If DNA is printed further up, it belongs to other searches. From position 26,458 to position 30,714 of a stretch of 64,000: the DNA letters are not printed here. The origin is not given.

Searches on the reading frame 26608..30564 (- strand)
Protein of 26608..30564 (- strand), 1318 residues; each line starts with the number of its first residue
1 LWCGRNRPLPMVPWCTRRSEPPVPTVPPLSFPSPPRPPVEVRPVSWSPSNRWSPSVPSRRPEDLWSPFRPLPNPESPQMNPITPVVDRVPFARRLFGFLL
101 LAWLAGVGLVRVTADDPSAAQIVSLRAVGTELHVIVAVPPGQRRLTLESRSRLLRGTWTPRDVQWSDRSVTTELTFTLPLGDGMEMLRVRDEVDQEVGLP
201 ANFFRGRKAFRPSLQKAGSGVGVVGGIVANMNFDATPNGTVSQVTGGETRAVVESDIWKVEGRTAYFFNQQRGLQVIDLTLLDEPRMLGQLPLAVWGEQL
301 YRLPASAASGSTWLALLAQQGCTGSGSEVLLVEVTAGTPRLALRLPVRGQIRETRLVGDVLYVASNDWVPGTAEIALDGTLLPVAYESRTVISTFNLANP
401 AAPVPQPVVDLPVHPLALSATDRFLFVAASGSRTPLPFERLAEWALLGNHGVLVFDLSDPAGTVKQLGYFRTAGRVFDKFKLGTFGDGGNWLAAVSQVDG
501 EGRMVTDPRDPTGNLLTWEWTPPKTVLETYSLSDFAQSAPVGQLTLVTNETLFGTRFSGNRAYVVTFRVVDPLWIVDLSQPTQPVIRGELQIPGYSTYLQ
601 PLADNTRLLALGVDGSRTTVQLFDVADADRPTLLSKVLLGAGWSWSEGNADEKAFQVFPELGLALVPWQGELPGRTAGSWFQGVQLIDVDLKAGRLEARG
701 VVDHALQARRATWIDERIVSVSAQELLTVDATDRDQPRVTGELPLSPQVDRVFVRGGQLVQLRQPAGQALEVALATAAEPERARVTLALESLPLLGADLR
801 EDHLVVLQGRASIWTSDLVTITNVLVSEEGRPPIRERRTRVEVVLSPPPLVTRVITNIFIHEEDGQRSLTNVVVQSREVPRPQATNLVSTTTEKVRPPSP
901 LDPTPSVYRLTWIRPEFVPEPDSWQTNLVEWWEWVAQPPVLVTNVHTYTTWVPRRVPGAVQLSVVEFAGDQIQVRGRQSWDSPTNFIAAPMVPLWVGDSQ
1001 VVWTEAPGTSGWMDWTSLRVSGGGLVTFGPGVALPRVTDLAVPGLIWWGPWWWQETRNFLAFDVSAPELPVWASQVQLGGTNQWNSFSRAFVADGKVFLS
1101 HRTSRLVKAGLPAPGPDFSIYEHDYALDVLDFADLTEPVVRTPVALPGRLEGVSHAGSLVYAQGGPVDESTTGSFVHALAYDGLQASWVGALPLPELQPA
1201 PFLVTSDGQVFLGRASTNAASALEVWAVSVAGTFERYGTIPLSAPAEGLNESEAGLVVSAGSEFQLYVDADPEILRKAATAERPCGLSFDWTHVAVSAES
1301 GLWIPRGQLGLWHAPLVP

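Call 64: search_protein_families(library=pfam, proteins=[window:26608-30564:-], max_evalue=0.00001)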
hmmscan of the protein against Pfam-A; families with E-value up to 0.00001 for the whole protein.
window:26608-30564:- (1318 aa): 1 family
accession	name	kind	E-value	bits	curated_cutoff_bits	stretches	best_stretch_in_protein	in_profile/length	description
PF09826.15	Beta_propel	-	2.9e-43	148.9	22.4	1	503-730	268-491/495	Beta propeller domain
